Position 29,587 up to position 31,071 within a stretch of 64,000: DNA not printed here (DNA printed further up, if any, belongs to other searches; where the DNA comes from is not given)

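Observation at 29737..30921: A full-length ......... intein lies in the zinc-binding domain of DNA primase DnaG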

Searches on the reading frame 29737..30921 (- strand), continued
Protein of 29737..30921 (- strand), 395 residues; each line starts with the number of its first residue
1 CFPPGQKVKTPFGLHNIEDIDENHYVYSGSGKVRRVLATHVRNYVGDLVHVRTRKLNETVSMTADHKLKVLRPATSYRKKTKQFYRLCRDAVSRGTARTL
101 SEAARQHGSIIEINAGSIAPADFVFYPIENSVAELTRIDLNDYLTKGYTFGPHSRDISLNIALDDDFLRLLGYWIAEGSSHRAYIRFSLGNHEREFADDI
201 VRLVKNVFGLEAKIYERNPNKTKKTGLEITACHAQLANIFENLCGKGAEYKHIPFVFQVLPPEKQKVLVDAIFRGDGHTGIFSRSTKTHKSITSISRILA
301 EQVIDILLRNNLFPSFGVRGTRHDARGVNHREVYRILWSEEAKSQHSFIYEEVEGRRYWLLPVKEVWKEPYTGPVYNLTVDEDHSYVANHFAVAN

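Call 47: fold_search(model_id=the predicted structure, library=pdb)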
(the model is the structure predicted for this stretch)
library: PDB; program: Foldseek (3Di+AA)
matches with E <= 10: 597; with E <= 0.001: 46
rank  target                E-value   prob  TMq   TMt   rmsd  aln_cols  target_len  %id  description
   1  7qsu                  2.7e-22  1.00  0.68  0.73   5.6       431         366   18  Crystal structure of homing endonuclease-associated TliVMA intein (C1A, d333-339) (released 2022-03-30)
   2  7qss                  4.1e-21  1.00  0.67  0.62   5.8       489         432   17  Crystal structure of homing endonuclease-associated TliVMA intein (C1A) (released 2022-03-30)
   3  1vde_A                9.1e-19  1.00  0.54  0.51   8.7       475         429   15  PI-SCEI, A HOMING ENDONUCLEASE WITH PROTEIN SPLICING ACTIVITY (released 1998-04-08)
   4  1vde_B                1.1e-17  1.00  0.55  0.52   8.8       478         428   16  PI-SCEI, A HOMING ENDONUCLEASE WITH PROTEIN SPLICING ACTIVITY (released 1998-04-08)
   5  1jva_B                1.2e-17  1.00  0.56  0.53   9.3       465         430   15  CRYSTAL STRUCTURE OF THE VMA1-DERIVED ENDONUCLEASE BEARING THE N AND C EXTEIN PROPEPTIDES (released 2002-08-29)
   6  1ef0_A                1.2e-17  1.00  0.54  0.51   8.7       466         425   16  CRYSTAL STRUCTURE OF PI-SCEI MINIPRECURSOR (released 2000-06-07)
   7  7qst                  3.4e-17  1.00  0.60  0.65   6.2       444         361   15  Crystal structure of homing endonuclease-associated PhoVMA intein (C1A) (released 2022-03-30)
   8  1lwt_A                4.2e-17  1.00  0.53  0.48   9.6       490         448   16  Crystal structure of the intein homing endonuclease PI-SceI bound to its substrate DNA (Ca2+ free) (released 2002-09-27)
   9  1lws_A                6.2e-17  1.00  0.54  0.50   9.1       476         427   15  Crystal structure of the intein homing endonuclease PI-SceI bound to its recognition sequence (released 2002-09-27)
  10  1jva_A                2.3e-16  1.00  0.53  0.50  10.1       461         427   15  CRYSTAL STRUCTURE OF THE VMA1-DERIVED ENDONUCLEASE BEARING THE N AND C EXTEIN PROPEPTIDES (released 2002-08-29)
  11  2cw7                  4.5e-16  1.00  0.62  0.47   9.0       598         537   14  Crystal structure of intein homing endonuclease II (released 2006-04-18)
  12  1um2_B                4.5e-16  1.00  0.54  0.52   9.8       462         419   15  Crystal Structure of the Vma1-Derived Endonuclease with the Ligated Extein Segment (released 2004-09-22)
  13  1dfa                  8.3e-16  1.00  0.51  0.50   9.3       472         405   15  CRYSTAL STRUCTURE OF PI-SCEI IN C2 SPACE GROUP (released 1999-12-08)
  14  1um2_A                1.7e-15  1.00  0.55  0.53   9.0       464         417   15  Crystal Structure of the Vma1-Derived Endonuclease with the Ligated Extein Segment (released 2004-09-22)
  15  1ef0_B                1.7e-14  1.00  0.50  0.50   8.4       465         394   14  CRYSTAL STRUCTURE OF PI-SCEI MINIPRECURSOR (released 2000-06-07)
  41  6mx6_A                5.6e-04  1.00  0.21  0.54   2.8       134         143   11  The Prp8 intein of Cryptococcus neoformans (released 2019-10-23)
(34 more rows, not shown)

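Call 62: find_related_loci(query=A2, collection=viral_contigs, flank=1500)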
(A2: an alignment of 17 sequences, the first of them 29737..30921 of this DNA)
Query A2 (395 aa) in viral_contigs; peptide patterns used: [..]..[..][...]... (x = any residue, [..] = any of these).
231 stretches matched a pattern; 182 encode a relative of the query (tblastn E <= 1e-3); the best 80 are kept; 80 distinct loci.
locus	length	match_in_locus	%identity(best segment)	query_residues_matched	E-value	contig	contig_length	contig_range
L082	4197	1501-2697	29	1-395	2e-41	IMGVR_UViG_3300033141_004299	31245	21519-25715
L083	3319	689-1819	28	1-395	9e-35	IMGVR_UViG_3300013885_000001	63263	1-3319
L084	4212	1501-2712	29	1-395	5e-30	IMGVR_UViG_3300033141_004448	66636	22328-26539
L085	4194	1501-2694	28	1-395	1e-32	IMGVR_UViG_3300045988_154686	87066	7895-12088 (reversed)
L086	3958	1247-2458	26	1-395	8e-28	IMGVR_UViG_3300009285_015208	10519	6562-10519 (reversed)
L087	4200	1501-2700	26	1-395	4e-26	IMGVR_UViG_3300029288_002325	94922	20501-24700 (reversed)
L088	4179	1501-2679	23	1-395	9e-26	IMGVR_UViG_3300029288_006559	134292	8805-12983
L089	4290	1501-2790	24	10-395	8e-26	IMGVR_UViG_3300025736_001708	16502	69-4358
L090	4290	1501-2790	24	10-395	9e-26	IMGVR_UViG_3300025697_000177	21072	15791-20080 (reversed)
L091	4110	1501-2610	26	1-387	2e-25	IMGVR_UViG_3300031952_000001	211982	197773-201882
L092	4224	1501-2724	23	1-395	8e-25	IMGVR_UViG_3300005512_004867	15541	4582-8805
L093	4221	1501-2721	24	1-395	6e-23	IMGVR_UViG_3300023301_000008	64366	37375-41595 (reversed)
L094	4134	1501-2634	25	1-395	5e-22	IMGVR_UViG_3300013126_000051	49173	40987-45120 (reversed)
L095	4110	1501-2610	25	1-395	5e-22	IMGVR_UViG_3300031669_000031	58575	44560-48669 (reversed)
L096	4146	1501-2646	27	1-386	7e-22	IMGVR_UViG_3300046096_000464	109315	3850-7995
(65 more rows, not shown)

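Call 63: search_dna_similar(query=window:29737-30921:-, collection=phages, mode=protein, max_rows=15)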
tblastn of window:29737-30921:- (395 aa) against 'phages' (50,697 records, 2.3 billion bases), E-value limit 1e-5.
Records with a match: 7; places in all: 7; records where one place covers at least 80% of the query: 3.
Best place of each record, by identity: <60% 7.
By first word of the organism name: Tenacibaculum 3; Staphylococcus 2; Eggerthella 1; Enterococcus 1.
By host as written in the record: Tenacibaculum maritimum 3; Homo sapiens 2; Eggerthella lenta DSM 2243 1; Enterococcus sp. 1.
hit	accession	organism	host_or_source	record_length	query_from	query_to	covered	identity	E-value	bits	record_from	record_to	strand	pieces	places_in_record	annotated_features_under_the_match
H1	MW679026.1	Eggerthella phage LE2-3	Eggerthella lenta DSM 2243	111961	1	395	100%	27.6%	1e-26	117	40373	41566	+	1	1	portal protein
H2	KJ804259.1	Staphylococcus phage 6ec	Homo sapiens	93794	1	395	100%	24.5%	2e-13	78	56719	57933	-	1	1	DNA polymerase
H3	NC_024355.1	Staphylococcus phage 6ec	Homo sapiens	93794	1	395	100%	24.5%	2e-13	78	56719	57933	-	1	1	DNA polymerase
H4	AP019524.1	Tenacibaculum phage PTm1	Tenacibaculum maritimum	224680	1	277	70%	24.3%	5e-13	77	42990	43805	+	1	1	ribonucleoside-diphosphate reductase subunit alpha/intein splicing ...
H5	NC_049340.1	Tenacibaculum phage PTm1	Tenacibaculum maritimum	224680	1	277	70%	24.3%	5e-13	77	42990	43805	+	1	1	ribonucleoside-diphosphate reductase subunit alpha/intein splicing ...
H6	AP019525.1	Tenacibaculum phage PTm5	Tenacibaculum maritimum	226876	1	277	70%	24.3%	5e-13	77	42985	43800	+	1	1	ribonucleoside-diphosphate reductase subunit alpha/intein splicing ...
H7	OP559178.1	Enterococcus phage vB_Efa29212_3e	Enterococcus sp.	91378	1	279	71%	21.7%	8e-6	54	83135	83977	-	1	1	hypothetical protein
